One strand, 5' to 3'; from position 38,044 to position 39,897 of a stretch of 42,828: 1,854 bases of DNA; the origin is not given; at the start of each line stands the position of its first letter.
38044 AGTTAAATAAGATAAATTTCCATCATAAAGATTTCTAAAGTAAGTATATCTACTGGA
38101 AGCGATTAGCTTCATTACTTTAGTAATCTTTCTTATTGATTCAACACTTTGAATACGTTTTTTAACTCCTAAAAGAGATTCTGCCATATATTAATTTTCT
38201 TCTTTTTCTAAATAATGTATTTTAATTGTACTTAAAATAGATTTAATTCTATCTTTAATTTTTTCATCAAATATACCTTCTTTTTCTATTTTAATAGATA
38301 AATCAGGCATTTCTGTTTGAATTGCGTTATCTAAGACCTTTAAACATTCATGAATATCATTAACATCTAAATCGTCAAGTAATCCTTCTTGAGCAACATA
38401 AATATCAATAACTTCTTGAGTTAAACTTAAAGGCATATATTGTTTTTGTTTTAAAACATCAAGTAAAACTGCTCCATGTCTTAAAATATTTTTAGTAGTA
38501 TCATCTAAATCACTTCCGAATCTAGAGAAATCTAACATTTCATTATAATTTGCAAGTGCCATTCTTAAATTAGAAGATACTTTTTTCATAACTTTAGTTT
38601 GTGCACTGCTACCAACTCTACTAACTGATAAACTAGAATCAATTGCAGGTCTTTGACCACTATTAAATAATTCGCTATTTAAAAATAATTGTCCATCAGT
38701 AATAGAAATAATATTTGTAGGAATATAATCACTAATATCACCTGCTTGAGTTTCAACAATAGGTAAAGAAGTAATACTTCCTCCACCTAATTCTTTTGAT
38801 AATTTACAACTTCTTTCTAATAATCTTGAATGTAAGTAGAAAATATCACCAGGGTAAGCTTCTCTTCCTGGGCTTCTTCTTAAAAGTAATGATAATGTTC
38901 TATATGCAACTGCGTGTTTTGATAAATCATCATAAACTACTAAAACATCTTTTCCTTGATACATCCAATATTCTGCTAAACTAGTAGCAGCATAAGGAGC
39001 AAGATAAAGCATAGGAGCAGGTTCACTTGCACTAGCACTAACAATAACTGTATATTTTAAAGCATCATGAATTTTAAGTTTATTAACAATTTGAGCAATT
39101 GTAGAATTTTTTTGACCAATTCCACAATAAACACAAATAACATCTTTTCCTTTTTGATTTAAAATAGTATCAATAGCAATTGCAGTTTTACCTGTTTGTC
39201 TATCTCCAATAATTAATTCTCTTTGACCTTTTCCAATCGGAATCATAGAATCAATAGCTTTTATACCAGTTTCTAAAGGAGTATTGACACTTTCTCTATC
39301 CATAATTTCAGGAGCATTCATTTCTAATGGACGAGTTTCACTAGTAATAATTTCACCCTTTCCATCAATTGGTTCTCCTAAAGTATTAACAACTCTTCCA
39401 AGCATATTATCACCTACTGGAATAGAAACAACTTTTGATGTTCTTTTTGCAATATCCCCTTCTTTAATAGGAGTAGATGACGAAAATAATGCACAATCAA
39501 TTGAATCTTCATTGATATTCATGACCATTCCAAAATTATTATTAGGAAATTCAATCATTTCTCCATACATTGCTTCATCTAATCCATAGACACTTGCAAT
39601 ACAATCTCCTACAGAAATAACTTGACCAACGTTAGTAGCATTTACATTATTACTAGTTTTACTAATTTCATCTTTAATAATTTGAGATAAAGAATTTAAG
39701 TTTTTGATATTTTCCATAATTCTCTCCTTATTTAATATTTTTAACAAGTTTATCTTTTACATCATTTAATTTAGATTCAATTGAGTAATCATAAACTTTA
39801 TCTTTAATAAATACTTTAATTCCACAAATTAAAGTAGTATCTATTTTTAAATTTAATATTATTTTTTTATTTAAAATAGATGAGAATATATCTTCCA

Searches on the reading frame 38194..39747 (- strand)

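Call 40: search_protein_families(library=pfam, proteins=[window:38194-39747:-], max_evalue=0.0001)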
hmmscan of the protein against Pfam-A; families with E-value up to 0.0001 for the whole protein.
window:38194-39747:- (518 aa): 3 families
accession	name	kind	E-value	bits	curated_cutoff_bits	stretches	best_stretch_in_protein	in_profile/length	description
PF00006.31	ATP-synt_ab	-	2.2e-82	276.3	29.5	1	161-376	1-213/213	ATP synthase alpha/beta family, nucleotide-binding domain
PF00306.32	ATP-synt_ab_C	-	5.2e-36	124.2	27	1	383-506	1-124/126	ATP synthase alpha/beta chain, C terminal domain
PF02874.29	ATP-synt_ab_N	-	1.3e-09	38.8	20.9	1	40-103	5-68/69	ATP synthase alpha/beta family, beta-barrel domain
